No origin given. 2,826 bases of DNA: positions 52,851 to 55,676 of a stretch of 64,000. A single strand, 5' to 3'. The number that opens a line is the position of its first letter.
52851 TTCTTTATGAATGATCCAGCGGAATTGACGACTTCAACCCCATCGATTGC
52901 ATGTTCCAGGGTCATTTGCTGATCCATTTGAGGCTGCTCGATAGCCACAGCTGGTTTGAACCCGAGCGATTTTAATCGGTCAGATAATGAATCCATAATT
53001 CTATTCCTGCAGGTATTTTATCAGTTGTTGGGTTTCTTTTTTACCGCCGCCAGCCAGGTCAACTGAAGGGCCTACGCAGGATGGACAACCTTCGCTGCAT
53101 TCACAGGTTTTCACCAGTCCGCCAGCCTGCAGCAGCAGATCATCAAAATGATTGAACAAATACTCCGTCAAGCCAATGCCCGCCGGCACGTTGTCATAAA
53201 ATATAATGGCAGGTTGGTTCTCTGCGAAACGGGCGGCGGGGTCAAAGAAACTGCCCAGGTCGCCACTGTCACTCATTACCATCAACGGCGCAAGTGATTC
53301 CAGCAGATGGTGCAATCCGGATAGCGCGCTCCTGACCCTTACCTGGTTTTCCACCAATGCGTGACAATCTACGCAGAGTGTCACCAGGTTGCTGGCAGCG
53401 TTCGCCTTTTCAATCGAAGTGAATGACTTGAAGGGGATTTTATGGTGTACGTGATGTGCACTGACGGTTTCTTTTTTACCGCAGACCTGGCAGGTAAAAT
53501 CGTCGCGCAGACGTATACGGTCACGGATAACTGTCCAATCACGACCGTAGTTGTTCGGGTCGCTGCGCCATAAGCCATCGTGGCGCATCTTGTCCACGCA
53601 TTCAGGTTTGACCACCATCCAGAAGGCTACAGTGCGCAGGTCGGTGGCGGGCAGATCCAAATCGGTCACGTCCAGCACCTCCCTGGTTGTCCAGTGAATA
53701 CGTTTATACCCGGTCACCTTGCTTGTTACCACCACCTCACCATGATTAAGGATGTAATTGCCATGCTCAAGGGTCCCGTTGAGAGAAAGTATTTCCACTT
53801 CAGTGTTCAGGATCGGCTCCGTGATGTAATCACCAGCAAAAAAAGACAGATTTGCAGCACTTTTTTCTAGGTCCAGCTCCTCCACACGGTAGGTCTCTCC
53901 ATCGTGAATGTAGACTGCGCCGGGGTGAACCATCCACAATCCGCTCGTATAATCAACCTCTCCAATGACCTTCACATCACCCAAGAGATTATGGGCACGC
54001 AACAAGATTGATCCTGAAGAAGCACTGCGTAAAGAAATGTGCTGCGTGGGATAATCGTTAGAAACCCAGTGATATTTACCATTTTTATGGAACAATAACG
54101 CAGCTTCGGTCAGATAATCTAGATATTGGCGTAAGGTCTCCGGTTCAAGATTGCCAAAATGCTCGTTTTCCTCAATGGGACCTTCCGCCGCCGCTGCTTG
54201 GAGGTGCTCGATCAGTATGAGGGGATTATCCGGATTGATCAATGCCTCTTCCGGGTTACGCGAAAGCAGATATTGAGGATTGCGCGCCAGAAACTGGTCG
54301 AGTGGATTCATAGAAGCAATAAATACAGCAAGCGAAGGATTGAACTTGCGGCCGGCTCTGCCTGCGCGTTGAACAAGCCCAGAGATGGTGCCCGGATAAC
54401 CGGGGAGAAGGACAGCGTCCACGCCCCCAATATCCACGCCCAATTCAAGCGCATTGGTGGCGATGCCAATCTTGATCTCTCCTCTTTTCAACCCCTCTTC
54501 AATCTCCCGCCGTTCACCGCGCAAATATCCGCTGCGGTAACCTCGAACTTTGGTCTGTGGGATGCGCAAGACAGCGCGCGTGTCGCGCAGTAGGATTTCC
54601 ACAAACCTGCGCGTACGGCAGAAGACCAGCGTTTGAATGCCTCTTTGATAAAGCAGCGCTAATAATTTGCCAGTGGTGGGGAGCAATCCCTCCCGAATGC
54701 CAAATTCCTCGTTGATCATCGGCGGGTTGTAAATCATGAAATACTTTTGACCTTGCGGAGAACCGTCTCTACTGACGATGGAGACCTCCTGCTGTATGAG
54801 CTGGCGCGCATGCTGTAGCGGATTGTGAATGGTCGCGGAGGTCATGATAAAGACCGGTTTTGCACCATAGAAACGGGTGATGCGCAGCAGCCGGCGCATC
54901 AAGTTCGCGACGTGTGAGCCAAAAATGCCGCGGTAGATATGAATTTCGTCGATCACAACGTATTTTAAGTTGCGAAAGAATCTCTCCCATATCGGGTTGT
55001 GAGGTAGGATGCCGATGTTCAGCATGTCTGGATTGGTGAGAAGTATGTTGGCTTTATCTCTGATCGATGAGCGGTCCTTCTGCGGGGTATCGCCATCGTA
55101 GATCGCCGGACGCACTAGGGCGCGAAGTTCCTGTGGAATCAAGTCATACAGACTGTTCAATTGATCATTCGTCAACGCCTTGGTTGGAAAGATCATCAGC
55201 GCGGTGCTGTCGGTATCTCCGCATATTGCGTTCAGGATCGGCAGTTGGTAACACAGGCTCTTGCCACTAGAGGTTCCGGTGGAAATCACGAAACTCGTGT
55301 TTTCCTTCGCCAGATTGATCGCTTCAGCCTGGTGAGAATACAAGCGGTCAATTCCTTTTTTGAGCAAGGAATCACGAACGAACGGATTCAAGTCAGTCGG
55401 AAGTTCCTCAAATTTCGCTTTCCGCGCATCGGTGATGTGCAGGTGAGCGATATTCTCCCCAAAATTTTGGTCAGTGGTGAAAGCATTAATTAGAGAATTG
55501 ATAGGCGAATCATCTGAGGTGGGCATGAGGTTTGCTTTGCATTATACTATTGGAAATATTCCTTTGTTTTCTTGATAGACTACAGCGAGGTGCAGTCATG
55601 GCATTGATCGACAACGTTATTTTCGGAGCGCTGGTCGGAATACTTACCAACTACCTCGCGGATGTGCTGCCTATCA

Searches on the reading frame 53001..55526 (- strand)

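Call 42: search_protein_families(library=pfam, proteins=[window:53001-55526:-], max_evalue=0.00001)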
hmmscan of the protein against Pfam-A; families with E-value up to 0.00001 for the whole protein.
window:53001-55526:- (841 aa): 5 families
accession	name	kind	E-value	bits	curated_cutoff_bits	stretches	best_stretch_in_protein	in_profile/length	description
PF00270.35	DEAD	-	1.2e-29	103.6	26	1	64-236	2-163/167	DEAD/DEAH box helicase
PF09369.15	MZB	-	7.6e-19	68.6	24.2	1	738-818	1-80/80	MrfA Zn-binding domain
PF00271.37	Helicase_C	-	6.2e-17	62.3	23.5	1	289-393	7-108/110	Helicase conserved C-terminal domain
PF22982.3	WHD_HRQ1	-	2.9e-11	44.7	27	1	430-502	1-70/70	ATP-dependent helicase HRQ1, winged helix domain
PF01844.29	HNH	-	6.3e-10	39.5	21.4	1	679-724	1-43/47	HNH endonuclease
